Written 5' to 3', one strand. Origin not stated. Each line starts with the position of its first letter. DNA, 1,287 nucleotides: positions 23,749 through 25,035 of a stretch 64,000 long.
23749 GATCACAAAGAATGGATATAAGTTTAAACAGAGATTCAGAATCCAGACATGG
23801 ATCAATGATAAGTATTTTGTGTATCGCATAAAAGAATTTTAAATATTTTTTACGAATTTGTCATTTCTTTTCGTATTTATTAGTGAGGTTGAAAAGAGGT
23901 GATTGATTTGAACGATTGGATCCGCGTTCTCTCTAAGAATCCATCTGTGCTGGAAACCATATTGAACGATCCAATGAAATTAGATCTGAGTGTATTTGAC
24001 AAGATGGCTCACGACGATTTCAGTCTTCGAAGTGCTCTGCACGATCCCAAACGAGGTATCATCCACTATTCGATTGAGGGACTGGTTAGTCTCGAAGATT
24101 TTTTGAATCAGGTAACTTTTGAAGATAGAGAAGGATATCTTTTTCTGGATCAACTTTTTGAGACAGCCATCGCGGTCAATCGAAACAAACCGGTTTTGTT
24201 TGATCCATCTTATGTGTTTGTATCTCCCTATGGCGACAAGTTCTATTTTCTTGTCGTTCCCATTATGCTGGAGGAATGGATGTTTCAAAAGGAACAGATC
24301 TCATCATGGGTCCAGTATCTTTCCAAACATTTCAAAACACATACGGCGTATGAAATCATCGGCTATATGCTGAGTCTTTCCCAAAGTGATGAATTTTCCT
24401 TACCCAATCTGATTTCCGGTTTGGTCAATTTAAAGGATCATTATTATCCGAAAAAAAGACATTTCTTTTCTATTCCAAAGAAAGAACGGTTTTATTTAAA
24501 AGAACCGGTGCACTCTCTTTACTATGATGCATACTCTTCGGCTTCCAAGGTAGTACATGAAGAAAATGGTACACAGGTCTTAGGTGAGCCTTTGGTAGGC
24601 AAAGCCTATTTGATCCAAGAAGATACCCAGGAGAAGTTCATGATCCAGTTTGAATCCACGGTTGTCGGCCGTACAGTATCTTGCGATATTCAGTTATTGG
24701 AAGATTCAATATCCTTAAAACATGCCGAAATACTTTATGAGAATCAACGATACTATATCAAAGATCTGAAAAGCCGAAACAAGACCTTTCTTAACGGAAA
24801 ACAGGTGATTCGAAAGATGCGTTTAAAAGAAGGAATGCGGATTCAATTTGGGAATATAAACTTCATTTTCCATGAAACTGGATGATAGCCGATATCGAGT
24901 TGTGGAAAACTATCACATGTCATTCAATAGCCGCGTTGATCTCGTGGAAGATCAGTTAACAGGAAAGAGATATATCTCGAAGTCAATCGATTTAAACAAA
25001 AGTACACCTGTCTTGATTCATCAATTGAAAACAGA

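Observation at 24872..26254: EssB-position membrane protein retains nearly all Hanks kinase catalytic residues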

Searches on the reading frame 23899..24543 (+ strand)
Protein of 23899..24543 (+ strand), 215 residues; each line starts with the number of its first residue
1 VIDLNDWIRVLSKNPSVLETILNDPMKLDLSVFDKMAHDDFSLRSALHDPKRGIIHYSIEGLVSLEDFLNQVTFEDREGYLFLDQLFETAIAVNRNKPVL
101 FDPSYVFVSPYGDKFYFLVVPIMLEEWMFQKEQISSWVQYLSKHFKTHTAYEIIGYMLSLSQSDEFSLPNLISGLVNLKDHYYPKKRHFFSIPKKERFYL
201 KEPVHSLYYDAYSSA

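Call 87: search_solved_structures(query=A7, max_evalue=10, show_alignments=3)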
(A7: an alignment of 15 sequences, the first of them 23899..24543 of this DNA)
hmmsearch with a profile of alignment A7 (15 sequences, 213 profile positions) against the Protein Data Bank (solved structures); distinct sequences matched with E-value up to 10: 1.
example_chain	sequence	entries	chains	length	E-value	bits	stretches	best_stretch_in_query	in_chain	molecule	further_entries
6i56_D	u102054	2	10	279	1.3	11.3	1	67-122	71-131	Phage-like element PBSX protein XepA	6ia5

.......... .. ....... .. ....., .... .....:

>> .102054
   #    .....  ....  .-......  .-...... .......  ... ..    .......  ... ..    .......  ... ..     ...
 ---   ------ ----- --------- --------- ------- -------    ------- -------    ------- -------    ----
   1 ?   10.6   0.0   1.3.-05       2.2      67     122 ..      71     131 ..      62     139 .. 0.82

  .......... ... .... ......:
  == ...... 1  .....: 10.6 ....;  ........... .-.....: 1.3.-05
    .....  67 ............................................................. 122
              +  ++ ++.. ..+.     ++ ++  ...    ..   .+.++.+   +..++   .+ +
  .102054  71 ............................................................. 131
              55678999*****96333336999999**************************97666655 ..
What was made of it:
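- Tried and rejected: The PDB profile search is empty (call 87).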

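Call 88: search_protein_families(library=pfam, alignment_id=A7, max_evalue=1)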
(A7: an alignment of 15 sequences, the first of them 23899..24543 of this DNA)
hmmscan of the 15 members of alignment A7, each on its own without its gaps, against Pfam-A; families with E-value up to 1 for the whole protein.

A. member 1, window:23899-24543:+ (215 aa): 2 families
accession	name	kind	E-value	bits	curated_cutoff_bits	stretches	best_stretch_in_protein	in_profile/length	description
PF19909.4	DUF6382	-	0.00014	22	26.7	1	55-146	49-141/163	Domain of unknown function (DUF6382)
PF23135.2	TRI4_N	-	0.12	12.8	27.8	1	138-180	6-46/61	TRI4 N-terminal domain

B. families by the number of members that match (of 15 scanned): 8 families
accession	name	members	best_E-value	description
PF19909.4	DUF6382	13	2e-05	Domain of unknown function (DUF6382)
PF17058.10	MBR1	1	0.028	Mitochondrial biogenesis regulation protein 1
PF22881.1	FilE_C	1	0.035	FilE, C-terminal domain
PF18428.7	BRCT_3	1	0.049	BRCA1 C Terminus (BRCT) domain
PF17490.7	Tnp_22_dsRBD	1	0.058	L1 transposable element dsRBD-like domain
PF23135.2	TRI4_N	1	0.12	TRI4 N-terminal domain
PF10716.14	NdhL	1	0.13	NADH dehydrogenase transmembrane subunit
PF13048.12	DUF3908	1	0.39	Protein of unknown function (DUF3908)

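Call 89: find_homologous_proteins(query=A7, max_evalue=0.001)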
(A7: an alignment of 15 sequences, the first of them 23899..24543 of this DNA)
Query A7 (15 sequences) (215 aa, profile of the alignment): 329 proteins with E <= 0.001 among 1541 candidates; the best 120 are listed.
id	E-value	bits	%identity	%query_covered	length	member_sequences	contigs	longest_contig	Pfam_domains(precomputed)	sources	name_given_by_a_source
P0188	5.3e-94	331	48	95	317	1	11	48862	PF00498.32,PF16697.11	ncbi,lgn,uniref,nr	ncbi:FHA domain-containing protein [Floccifex sp.]|uniref:FHA domain-containing protein n=1 Tax=Floc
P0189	1.8e-93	330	62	93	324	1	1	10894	PF00498.32,PF16697.11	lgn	-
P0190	5.3e-93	328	67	96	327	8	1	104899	PF00498.32,PF16697.11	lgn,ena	-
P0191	3.3e-91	322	52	95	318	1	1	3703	PF19909.5,PF00498.32,PF16697.11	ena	-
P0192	3.4e-91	322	100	100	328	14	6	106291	PF00498.32,PF16697.11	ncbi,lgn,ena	-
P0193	5.3e-91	322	50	95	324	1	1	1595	PF00498.32,PF16697.11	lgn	-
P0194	1.0e-90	321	64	96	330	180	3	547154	PF00498.32,PF16697.11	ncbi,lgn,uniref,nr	ncbi:FHA domain-containing protein [Faecalicoccus pleomorphus]|uniref:FHA domain-containing protein 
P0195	1.3e-90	320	45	98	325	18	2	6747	PF00498.32,PF16697.11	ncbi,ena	-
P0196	3.2e-89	316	62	99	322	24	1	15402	PF00498.32,PF16697.11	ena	-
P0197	3.8e-89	315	48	98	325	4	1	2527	PF00498.32,PF16697.11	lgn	-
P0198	4.1e-88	312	51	95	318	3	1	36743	PF00498.32,PF16697.11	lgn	-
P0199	3.0e-87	309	51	95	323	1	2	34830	PF00498.32,PF16697.11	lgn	-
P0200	5.4e-87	308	48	95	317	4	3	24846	PF00498.32,PF16697.11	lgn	-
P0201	6.2e-87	308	51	94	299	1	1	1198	PF00498.32,PF16697.11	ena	-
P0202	1.7e-86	307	49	95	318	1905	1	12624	PF00498.32,PF16697.11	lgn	-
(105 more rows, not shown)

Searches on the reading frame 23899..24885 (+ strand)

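Call 3: search_protein_families(library=pfam, proteins=[window:23899-24885:+], max_evalue=0.1)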
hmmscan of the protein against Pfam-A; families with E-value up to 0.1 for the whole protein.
window:23899-24885:+ (328 aa): 3 families
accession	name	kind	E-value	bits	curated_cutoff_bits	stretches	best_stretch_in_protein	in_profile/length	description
PF00498.31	FHA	-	8e-21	74.7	20.7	1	254-318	1-67/67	FHA domain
PF16697.10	Yop-YscD_cpl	-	3e-11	43.9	33.2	1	246-326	11-92/94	Inner membrane component of T3SS, cytoplasmic domain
PF19909.4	DUF6382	-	0.0003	20.9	26.7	1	55-146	49-141/163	Domain of unknown function (DUF6382)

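Call 5: search_protein_families(library=ncbifam, proteins=[window:23899-24885:+], max_evalue=0.1)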
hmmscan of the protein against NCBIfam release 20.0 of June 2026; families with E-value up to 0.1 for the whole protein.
window:23899-24885:+ (328 aa): 5 families
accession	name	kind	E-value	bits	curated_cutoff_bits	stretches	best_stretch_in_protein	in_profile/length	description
NF049868.1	FhaB_Rv0019c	equivalog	5.1e-13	49.4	125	1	246-319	80-153/158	FHA domain-containing protein FhaB/FipA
TIGR03354.1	VI_FHA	hypoth_equivalog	5.6e-09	36.3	120.25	1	244-320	16-97/420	type VI secretion system-associated FHA domain protein TagH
NF041660.2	oxygluDhInhib_OdhI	equivalog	4.2e-08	33.1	200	1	244-324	48-127/130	oxoglutarate dehydrogenase inhibitor Odhl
NF052573.1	HisKinEspAMyxo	equivalog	1.3e-07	30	1400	1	247-320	41-114/755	serine histidine kinase EspA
NF033760.1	gliding_GltG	equivalog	0.091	11.3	650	0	256-321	28-93/650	adventurous gliding motility protein GltG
